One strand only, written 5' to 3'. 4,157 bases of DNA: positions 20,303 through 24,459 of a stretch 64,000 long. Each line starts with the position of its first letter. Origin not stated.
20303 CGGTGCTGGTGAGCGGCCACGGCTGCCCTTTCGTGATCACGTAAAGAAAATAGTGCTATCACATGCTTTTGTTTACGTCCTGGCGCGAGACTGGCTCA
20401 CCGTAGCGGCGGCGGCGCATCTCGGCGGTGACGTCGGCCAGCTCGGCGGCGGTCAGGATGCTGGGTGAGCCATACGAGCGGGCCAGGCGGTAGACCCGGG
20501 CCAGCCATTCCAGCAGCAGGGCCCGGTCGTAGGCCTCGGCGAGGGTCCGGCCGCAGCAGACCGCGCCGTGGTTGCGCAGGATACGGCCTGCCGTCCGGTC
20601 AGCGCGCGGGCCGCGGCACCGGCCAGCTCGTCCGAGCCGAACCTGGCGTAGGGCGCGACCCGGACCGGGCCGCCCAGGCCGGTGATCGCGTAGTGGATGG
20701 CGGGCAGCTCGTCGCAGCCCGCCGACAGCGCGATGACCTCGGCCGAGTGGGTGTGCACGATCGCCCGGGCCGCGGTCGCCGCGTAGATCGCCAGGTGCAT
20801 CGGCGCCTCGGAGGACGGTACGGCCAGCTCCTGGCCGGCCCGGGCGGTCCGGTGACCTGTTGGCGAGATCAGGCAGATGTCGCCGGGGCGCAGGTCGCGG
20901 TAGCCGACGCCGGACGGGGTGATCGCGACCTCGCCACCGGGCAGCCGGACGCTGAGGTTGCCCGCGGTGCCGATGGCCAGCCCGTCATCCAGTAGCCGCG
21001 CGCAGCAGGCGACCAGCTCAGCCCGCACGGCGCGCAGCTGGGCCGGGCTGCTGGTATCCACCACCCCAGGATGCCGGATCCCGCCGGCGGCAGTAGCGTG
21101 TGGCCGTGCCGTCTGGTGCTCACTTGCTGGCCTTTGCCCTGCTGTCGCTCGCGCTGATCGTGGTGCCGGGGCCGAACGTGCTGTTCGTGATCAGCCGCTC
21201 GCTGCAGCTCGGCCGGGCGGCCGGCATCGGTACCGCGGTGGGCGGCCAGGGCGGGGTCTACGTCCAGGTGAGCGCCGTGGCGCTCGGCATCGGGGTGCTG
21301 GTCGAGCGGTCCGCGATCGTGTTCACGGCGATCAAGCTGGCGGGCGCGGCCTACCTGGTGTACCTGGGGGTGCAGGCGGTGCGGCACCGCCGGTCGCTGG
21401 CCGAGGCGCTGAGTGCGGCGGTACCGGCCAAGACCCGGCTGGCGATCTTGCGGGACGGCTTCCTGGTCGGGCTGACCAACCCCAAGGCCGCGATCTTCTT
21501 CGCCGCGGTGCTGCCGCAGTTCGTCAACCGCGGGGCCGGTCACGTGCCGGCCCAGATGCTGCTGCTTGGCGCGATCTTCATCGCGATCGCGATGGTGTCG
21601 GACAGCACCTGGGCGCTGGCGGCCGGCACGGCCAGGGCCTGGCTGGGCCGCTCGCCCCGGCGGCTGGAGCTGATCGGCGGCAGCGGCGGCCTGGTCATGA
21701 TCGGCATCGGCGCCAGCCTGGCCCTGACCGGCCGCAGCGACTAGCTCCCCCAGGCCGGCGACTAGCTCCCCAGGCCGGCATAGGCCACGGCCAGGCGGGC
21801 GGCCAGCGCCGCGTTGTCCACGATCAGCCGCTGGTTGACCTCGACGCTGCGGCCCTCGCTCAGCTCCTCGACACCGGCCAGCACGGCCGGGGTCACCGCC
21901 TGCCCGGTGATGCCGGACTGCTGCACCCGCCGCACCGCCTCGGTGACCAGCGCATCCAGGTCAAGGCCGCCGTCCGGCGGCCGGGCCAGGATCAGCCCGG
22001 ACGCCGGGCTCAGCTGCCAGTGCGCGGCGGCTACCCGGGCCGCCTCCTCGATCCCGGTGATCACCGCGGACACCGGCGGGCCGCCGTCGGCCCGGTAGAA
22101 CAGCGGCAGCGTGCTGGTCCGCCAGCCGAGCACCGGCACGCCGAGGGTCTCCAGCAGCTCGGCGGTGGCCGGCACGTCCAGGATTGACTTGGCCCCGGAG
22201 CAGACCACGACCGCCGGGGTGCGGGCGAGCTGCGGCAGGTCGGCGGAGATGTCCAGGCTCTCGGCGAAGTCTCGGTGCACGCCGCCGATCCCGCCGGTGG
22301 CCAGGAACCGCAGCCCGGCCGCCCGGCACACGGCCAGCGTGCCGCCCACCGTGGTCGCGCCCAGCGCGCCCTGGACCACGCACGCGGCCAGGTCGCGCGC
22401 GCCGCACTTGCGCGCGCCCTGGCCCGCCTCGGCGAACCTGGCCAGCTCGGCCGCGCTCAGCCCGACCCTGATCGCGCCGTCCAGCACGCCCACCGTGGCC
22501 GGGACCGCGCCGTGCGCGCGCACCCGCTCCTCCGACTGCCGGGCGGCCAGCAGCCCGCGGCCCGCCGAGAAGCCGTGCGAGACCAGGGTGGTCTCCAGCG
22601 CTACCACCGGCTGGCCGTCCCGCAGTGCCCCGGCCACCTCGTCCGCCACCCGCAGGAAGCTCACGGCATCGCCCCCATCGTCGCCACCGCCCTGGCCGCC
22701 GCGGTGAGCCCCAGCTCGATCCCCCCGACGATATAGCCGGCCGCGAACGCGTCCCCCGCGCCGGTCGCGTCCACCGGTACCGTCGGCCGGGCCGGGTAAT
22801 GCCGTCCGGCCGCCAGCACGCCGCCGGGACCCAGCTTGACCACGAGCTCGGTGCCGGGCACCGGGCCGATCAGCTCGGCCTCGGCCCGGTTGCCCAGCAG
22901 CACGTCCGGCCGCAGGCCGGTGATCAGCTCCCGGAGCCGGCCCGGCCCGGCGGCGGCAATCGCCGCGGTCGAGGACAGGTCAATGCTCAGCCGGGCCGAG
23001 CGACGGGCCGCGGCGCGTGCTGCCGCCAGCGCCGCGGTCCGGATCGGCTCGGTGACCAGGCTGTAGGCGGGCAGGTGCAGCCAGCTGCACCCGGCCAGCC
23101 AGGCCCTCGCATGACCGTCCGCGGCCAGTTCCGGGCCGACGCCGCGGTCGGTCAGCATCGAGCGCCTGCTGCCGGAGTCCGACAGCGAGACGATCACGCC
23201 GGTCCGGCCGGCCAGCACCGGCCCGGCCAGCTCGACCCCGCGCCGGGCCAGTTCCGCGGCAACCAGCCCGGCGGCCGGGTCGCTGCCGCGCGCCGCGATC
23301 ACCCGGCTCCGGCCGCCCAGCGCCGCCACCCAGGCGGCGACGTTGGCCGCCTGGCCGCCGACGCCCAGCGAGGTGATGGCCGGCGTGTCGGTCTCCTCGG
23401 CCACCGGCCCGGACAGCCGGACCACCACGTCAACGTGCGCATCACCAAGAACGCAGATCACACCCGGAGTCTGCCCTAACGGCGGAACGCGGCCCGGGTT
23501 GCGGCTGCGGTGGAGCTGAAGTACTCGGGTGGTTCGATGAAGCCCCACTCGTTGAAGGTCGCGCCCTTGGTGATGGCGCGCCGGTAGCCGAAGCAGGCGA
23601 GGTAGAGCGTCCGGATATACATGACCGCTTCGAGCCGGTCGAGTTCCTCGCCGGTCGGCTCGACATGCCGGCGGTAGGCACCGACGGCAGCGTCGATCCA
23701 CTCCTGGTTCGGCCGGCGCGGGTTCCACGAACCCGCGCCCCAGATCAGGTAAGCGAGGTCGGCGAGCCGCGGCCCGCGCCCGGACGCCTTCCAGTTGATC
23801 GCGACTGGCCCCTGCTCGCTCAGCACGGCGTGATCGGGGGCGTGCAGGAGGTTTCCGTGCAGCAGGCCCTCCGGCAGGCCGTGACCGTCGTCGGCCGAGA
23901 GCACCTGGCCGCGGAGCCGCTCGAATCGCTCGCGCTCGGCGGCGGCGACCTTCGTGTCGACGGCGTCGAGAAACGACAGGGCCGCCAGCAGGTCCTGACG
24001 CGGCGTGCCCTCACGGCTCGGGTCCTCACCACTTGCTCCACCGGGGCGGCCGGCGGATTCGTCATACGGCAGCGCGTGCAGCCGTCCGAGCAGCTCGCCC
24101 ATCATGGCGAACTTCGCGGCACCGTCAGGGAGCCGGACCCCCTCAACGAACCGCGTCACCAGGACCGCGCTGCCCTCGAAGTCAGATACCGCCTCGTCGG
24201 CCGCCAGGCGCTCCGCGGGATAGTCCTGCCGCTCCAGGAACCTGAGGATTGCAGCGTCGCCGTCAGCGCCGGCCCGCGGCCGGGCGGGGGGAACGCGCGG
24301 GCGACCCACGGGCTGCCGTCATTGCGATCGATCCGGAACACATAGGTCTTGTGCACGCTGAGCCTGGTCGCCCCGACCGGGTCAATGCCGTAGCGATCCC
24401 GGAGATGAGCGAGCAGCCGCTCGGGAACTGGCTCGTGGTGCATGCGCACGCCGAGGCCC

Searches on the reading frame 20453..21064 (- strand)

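Call 42: search_protein_families(library=pfam, proteins=[window:20453-21064:-], max_evalue=0.0001)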
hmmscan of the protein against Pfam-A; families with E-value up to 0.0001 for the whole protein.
window:20453-21064:- (203 aa): 1 family
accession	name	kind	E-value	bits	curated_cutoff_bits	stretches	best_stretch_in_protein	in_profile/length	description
PF00596.27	Aldolase_II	-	5.5e-35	121.4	22.2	1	16-161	2-151/183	Class II Aldolase and Adducin N-terminal domain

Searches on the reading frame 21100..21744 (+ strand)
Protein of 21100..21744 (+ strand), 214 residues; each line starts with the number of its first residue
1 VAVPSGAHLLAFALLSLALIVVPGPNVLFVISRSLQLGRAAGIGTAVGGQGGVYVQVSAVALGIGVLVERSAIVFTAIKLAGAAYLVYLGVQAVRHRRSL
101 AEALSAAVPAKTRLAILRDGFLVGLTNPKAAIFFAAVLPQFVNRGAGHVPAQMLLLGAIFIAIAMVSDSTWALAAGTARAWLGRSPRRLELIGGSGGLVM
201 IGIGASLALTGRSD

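Call 42: search_protein_families(library=pfam, proteins=[window:21100-21744:+], max_evalue=0.0001)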
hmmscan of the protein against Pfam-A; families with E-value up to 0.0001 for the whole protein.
window:21100-21744:+ (214 aa): 1 family
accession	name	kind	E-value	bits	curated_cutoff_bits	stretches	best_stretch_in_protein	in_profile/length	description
PF01810.24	LysE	-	2.1e-28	99.6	25.6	1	18-209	2-191/193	LysE type translocator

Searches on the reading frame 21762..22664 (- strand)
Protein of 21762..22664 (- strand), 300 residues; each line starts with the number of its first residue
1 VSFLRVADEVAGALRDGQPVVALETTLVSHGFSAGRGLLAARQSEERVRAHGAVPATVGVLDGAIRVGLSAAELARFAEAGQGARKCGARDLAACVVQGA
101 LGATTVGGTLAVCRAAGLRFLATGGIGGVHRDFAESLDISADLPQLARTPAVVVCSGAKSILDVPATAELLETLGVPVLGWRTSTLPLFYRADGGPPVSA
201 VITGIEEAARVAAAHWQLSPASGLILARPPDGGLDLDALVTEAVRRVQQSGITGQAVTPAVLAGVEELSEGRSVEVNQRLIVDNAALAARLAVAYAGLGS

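Call 42: search_protein_families(library=pfam, proteins=[window:21762-22664:-], max_evalue=0.0001)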
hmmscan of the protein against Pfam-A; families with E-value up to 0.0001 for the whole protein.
window:21762-22664:- (300 aa): 1 family
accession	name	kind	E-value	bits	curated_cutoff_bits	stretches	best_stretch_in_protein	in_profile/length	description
PF04227.17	Indigoidine_A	-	2.5e-95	319.6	25.2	1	9-294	1-291/291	Indigoidine synthase A like protein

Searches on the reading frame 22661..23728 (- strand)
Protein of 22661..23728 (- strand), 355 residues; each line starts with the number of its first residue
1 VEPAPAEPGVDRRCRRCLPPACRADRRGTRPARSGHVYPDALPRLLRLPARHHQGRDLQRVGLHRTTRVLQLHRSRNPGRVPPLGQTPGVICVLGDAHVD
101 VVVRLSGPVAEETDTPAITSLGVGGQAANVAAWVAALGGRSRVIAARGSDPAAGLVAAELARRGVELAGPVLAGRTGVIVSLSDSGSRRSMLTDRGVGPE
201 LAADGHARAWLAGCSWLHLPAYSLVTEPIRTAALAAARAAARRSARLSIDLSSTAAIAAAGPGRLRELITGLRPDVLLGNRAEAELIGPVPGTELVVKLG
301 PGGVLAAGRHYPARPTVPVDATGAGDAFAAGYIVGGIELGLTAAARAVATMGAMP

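Call 42: search_protein_families(library=pfam, proteins=[window:22661-23728:-], max_evalue=0.0001)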
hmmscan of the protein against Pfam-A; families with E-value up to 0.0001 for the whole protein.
window:22661-23728:- (355 aa): 1 family
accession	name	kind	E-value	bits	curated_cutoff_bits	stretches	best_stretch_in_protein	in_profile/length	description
PF00294.29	PfkB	-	1.2e-20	74.5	25.8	1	91-347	4-281/302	pfkB family carbohydrate kinase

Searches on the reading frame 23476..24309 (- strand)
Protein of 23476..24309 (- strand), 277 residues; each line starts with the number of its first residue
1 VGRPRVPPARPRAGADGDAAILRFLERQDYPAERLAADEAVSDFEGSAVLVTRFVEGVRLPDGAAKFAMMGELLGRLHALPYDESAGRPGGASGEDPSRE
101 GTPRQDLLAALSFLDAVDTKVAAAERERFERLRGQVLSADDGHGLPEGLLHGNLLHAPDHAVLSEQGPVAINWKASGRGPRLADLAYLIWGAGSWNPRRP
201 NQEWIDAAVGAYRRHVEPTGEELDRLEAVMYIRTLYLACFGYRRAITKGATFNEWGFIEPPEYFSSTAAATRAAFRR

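Call 42: search_protein_families(library=pfam, proteins=[window:23476-24309:-], max_evalue=0.0001)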
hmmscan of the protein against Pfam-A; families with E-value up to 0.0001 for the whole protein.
window:23476-24309:- (277 aa): 1 family
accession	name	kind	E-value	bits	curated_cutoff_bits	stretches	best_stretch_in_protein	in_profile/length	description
PF01636.29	APH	-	1.1e-10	42.2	23.2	1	7-214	29-235/239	Phosphotransferase enzyme family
